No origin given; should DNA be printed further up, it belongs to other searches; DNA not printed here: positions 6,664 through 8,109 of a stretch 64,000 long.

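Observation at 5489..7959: Cobalamin riboswitch controlling an MDR dehydrogenase and a divergent TrpD-like phosphoribosyltransferase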

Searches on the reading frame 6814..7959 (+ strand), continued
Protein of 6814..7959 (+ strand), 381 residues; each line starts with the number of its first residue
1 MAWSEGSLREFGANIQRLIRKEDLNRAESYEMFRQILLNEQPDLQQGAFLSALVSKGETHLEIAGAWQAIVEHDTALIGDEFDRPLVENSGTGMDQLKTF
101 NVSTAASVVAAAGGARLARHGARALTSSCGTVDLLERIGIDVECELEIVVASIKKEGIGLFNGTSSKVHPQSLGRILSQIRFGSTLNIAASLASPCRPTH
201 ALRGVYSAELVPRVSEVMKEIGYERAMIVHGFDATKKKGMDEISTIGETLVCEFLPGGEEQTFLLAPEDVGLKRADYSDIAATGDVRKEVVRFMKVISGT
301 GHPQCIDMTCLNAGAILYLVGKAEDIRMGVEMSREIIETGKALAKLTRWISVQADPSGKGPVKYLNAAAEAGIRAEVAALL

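Call 53: search_protein_families(library=pfam, proteins=[L088:2146-2814:+, L088:2856-3608:+, L085:3420-3941:+, L138:8218-9102:+, L138:9115-9513:+, L131:338-1153:+, L132:3883-4713:+, L135:2960-4108:+, L146:8626-9585:+, L135:4808-5749:-], max_evalue=0.001)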
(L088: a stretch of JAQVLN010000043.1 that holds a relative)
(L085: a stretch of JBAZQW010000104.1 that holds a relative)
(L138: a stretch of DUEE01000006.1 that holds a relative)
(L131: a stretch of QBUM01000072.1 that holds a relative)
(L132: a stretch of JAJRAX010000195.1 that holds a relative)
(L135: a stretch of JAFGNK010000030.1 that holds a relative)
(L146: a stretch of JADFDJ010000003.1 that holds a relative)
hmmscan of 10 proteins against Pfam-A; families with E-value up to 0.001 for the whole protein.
L088:2146-2814:+ (223 aa): 1 family
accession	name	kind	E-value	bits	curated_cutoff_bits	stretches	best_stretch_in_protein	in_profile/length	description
PF04011.17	LemA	-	1.4e-61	207.1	26.2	1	75-223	1-149/149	LemA family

L088:2856-3608:+ (251 aa): 1 family
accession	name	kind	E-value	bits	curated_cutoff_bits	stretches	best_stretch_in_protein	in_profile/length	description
PF04536.20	TPM_phosphatase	-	4.8e-40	136.9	22.1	1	37-158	1-122/125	TPM domain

L085:3420-3941:+ (174 aa): 0 families

L138:8218-9102:+ (295 aa): 3 families
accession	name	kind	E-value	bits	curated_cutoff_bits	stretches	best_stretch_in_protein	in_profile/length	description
PF00924.24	MS_channel_2nd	-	9e-16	58.2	20.2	1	118-182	2-68/68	Mechanosensitive ion channel, beta-domain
PF21082.3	MS_channel_3rd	-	2.1e-13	50.9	21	1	187-275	1-88/88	Mechanosensitive ion channel MscS, C-terminal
PF21088.3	MS_channel_1st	-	4e-08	33.5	23.1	1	76-116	2-42/42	Mechanosensitive ion channel, transmembrane helices 2/3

L138:9115-9513:+ (133 aa): 2 families
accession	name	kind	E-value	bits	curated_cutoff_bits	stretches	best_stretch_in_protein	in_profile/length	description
PF06094.17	GGACT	-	8.4e-14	52.6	22.8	1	4-118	2-117/120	Gamma-glutamyl cyclotransferase, AIG2-like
PF13772.11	AIG2_2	-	1.6e-13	51.3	27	1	58-126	1-69/83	AIG2-like family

L131:338-1153:+ (272 aa): 2 families
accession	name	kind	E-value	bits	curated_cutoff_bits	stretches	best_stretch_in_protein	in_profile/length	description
PF01061.29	ABC2_membrane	-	3.9e-39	134.8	26.9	1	23-235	2-210/211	ABC-2 type transporter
PF12698.13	ABC2_membrane_3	-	1.7e-15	57.4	31.6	1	73-255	159-339/347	ABC-2 family transporter protein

L132:3883-4713:+ (277 aa): 3 families
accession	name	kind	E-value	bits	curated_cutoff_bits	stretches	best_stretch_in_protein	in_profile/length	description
PF12849.12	PBP_like_2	-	3.1e-44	152.2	27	1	26-262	10-265/267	PBP superfamily domain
PF12727.12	PBP_like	-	1.5e-08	34.5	27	1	45-189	2-134/193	PBP superfamily domain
PF13531.11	SBP_bac_11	-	0.00013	22.3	25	0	237-274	189-226/227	Bacterial extracellular solute-binding protein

L135:2960-4108:+ (383 aa): 3 families
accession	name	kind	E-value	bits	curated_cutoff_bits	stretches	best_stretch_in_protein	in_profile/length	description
PF03453.22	MoeA_N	-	2.7e-33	115.3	30.8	1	10-151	5-158/160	MoeA N-terminal region (domain I and II)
PF00994.29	MoCF_biosynth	-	6.3e-25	88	26.6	1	167-302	2-143/144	Probable molybdopterin binding domain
PF03454.20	MoeA_C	-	1.2e-17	64.4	22.1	1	316-382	2-72/72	MoeA C-terminal region (domain IV)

L146:8626-9585:+ (320 aa): 1 family
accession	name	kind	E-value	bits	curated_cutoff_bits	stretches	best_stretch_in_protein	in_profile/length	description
PF00291.31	PALP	-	4e-71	240.2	35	1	25-309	4-295/295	Pyridoxal-phosphate dependent enzyme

L135:4808-5749:- (314 aa): 0 families

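Call 54: search_protein_families(library=ncbifam, proteins=[L143:4583-5641:+, L144:5983-7053:-, L113:2767-3495:+, L113:10691-11374:+, L134:4492-4869:-, L085:3420-3941:+, L135:4808-5749:-, L075:2671-3387:+, L113:9267-10043:+, L113:10060-10662:+], max_evalue=0.001)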
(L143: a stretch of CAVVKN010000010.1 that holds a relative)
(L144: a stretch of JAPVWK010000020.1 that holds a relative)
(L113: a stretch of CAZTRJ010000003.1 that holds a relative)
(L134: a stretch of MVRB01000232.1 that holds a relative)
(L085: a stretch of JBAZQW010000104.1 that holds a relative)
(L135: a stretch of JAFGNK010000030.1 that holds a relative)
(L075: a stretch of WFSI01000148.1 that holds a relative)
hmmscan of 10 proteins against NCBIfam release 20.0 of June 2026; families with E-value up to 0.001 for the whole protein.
L143:4583-5641:+ (353 aa): 8 families
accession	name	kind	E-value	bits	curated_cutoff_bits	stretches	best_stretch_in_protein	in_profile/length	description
NF003372.0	PRK04447.1-5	equivalog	9.5e-130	432.4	306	1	19-346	16-346/350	hypothetical protein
NF003368.0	PRK04447.1-1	equivalog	5.5e-102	341.4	423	1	23-345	4-329/337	hypothetical protein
TIGR00303.2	TIGR00303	equivalog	1.5e-91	307.1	240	1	22-340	8-332/334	nicotinate mononucleotide-dependent phosphoribosyltransferase CobT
NF003371.0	PRK04447.1-4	equivalog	9.7e-87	291.3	434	1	28-348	9-329/337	hypothetical protein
NF003370.0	PRK04447.1-3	equivalog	6.7e-68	229.3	687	1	25-344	19-335/347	hypothetical protein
NF003374.0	PRK04447.1-7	equivalog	1.8e-65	221.2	522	1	21-338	18-334/349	hypothetical protein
NF003373.0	PRK04447.1-6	equivalog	3.8e-64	217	459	1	21-346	21-359/367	hypothetical protein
NF003369.0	PRK04447.1-2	equivalog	5e-49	166.9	420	1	24-345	40-382/394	hypothetical protein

L144:5983-7053:- (357 aa): 2 families
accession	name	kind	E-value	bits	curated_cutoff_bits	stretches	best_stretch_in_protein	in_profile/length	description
NF053762.1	aCcr1_fam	equivalog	9.3e-08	31.8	60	1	52-85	5-38/38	aCcr1 family cell cycle regulator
TIGR03267.1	methan_mark_2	hypoth_equivalog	0.00072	18.7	365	0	162-241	88-164/323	methanogenesis marker 2 protein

L113:2767-3495:+ (243 aa): 0 families

L113:10691-11374:+ (228 aa): 3 families
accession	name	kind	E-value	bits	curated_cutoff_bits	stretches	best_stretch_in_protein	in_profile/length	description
TIGR03679.1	Dph6_archaeal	equivalog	7.8e-47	159.4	197.3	1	12-221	5-216/218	diphthine--ammonia ligase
NF052346.1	PAB0415_fam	hypoth_equivalog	5.6e-27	94.8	250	1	11-216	4-200/205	PAB0415 family putative ATP pyrophosphatase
NF052347.1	TTX_0299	hypoth_equivalog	3.8e-17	62.5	250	1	11-206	4-186/200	TTX_0299 family putative ATP pyrophosphatase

L134:4492-4869:- (126 aa): 0 families

L085:3420-3941:+ (174 aa): 0 families

L135:4808-5749:- (314 aa): 0 families

L075:2671-3387:+ (239 aa): 6 families
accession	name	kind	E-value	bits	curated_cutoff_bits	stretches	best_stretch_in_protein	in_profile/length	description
TIGR04041.1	activase_YjjW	hypoth_equivalog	3.7e-08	33.1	250.2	1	109-220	157-267/276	YjjW family glycine radical enzyme activase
TIGR02493.1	PFLA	equivalog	7.6e-07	28.7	231.75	1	70-189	70-193/235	pyruvate formate-lyase-activating protein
NF048010.1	SfplDhtActHpsHDes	equivalog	1.4e-06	27.3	430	1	110-198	181-270/298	(2S)-3-sulfopropanediol dehydratase activating enzyme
TIGR02668.1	moaA_archaeal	equivalog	5.3e-06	25.6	325.25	1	20-200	17-195/303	GTP 3',8-cyclase MoaA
NF001199.0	PRK00164.2-1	equivalog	7.7e-05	22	231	1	21-178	20-176/308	GTP 3',8-cyclase MoaA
TIGR04317.1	W_rSAM_matur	equivalog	9.7e-05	21.6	380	1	14-169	5-160/349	tungsten cofactor oxidoreductase radical SAM maturase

L113:9267-10043:+ (259 aa): 6 families
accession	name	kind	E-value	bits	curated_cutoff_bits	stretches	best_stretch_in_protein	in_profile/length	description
TIGR00317.1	cobS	equivalog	3.3e-42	145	110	1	3-245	5-239/241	adenosylcobinamide-GDP ribazoletransferase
NF001277.0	PRK00235.1-3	equivalog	3.8e-42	144.7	273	1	3-249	8-251/255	adenosylcobinamide-GDP ribazoletransferase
NF001278.0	PRK00235.1-5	equivalog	2e-40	139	252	1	2-250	4-244/246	adenosylcobinamide-GDP ribazoletransferase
NF001276.0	PRK00235.1-2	equivalog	2.3e-34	119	322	1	5-249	12-258/260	adenosylcobinamide-GDP ribazoletransferase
NF001279.0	PRK00235.2-1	equivalog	9.9e-25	87.6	282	1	3-243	5-240/248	adenosylcobinamide-GDP ribazoletransferase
NF001282.0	PRK00235.2-4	equivalog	2.4e-20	73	342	1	4-248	26-280/286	adenosylcobinamide-GDP ribazoletransferase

L113:10060-10662:+ (201 aa): 20 families
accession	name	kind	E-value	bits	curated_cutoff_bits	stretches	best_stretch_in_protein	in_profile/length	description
TIGR03162.1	ribazole_cobC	equivalog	1.3e-50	171.2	162.9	1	4-181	1-175/176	alpha-ribazole phosphatase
NF005567.0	PRK07238.1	equivalog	1.2e-43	149.9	326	1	2-200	178-377/378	bifunctional RNase H/acid phosphatase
NF045917.1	PhserinePhPspA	equivalog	1.1e-40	139.7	350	1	1-200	1-200/211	phosphoserine phosphatase PspA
NF011580.0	PRK15004.1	equivalog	7.8e-37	127.2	250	1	3-197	2-196/203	adenosylcobalamin/alpha-ribazole phosphatase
NF009994.0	PRK13463.1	equivalog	9.5e-27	94.1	277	1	4-200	5-202/203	phosphoserine phosphatase 1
TIGR03848.1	MSMEG_4193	subfamily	6.7e-26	91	203.85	1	4-197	2-199/204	MSMEG_4193 family putative phosphomutase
NF002901.0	PRK03482.1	equivalog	3.6e-24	85.6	261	1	1-200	1-205/215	2,3-diphosphoglycerate-dependent phosphoglycerate mutase GpmB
NF038349.1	dPGM_arch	equivalog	5.3e-21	75.4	225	1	6-193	3-180/194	2,3-diphosphoglycerate-dependent phosphoglycerate mutase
NF002217.0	PRK01112.1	equivalog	9.9e-16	57.8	320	2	1-70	1-70/228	2,3-bisphosphoglycerate-dependent phosphoglycerate mutase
NF002339.0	PRK01295.1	equivalog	1.4e-15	57.4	316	1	4-161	5-169/206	2,3-bisphosphoglycerate-dependent phosphoglycerate mutase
TIGR01258.1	pgm_1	subfamily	6.5e-13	48.6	81.7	1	3-126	2-130/245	2,3-bisphosphoglycerate-dependent phosphoglycerate mutase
NF009993.0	PRK13462.1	equivalog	1.3e-12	47.9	226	1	2-183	6-180/203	acid phosphatase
NF010713.0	PRK14115.1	equivalog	2.2e-12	46.8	305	1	1-123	1-128/248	2,3-diphosphoglycerate-dependent phosphoglycerate mutase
NF010717.0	PRK14119.1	equivalog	7.9e-10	38.7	378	1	1-125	1-130/228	2,3-diphosphoglycerate-dependent phosphoglycerate mutase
NF010718.0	PRK14120.1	equivalog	2.1e-08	33.8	366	1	2-139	5-147/249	phosphoglyceromutase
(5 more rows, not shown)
